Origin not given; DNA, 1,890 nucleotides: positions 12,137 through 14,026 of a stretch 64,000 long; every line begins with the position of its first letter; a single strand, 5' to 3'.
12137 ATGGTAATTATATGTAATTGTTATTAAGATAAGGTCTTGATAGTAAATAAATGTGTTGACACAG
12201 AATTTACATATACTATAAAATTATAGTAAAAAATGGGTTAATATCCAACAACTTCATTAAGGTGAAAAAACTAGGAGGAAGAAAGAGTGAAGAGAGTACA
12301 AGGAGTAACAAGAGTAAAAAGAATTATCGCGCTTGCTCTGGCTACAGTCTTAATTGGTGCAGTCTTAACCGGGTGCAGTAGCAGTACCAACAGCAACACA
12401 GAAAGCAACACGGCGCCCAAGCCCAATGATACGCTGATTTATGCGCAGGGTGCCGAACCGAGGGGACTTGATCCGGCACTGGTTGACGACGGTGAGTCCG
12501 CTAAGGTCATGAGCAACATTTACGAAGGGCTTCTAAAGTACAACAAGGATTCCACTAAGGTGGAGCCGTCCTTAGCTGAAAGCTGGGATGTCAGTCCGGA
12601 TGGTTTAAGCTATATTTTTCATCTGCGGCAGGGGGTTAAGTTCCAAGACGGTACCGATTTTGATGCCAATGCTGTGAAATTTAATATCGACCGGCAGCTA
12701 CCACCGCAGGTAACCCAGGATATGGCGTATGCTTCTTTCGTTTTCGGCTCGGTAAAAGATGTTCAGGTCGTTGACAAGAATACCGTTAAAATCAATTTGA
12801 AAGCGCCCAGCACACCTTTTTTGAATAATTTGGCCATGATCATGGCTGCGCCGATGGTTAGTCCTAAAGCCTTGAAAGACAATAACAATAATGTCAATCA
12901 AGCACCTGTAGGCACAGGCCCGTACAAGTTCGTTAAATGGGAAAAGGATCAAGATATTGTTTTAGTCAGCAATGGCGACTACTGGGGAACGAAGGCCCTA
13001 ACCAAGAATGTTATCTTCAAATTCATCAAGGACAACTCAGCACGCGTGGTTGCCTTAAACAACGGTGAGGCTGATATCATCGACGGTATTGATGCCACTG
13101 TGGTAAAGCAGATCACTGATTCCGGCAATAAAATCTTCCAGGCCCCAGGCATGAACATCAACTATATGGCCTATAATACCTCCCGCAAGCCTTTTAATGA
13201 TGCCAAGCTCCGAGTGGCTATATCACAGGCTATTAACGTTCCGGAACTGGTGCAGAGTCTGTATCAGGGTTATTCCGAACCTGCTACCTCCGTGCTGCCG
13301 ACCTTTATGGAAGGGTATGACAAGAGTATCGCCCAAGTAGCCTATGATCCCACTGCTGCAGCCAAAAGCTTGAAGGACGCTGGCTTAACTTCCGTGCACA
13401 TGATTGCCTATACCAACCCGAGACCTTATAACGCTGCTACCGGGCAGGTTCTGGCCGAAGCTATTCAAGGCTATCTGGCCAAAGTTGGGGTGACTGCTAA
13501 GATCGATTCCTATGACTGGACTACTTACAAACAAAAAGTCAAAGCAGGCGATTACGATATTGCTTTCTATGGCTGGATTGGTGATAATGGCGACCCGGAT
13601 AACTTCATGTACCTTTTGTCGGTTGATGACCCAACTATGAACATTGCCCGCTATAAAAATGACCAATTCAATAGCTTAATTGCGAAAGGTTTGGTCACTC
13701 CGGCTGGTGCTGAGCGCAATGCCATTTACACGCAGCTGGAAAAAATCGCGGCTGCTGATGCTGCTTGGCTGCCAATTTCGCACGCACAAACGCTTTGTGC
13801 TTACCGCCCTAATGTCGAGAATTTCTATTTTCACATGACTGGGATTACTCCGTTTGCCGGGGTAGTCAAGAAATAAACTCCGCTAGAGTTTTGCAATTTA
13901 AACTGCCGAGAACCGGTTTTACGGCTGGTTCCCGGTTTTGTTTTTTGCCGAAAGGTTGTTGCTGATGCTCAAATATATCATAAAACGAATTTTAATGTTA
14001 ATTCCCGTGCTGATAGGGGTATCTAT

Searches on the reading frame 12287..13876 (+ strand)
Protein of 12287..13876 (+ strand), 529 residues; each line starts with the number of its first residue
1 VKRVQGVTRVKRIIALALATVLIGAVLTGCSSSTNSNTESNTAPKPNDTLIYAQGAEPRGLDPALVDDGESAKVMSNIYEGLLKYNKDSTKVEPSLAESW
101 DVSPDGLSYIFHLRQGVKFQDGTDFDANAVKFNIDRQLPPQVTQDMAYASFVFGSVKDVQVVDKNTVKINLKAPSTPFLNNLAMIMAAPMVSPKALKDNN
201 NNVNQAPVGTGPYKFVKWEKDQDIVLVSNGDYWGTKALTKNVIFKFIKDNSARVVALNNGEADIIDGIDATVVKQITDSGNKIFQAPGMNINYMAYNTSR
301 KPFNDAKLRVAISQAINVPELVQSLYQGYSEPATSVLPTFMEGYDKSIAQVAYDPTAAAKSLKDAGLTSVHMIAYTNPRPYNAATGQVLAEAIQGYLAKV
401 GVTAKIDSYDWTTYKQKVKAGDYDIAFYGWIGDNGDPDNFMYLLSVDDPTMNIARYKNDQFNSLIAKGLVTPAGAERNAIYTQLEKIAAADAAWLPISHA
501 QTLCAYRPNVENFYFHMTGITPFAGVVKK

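Call 78: search_protein_families(library=pfam, proteins=[window:12287-13876:+], max_evalue=0.001)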
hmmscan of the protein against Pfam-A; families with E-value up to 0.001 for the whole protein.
window:12287-13876:+ (529 aa): 1 family
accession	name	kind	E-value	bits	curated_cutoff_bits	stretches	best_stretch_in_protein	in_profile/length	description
PF00496.27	SBP_bac_5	-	1.1e-99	334.5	32.4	1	91-446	1-362/368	Bacterial extracellular solute-binding proteins, family 5 Middle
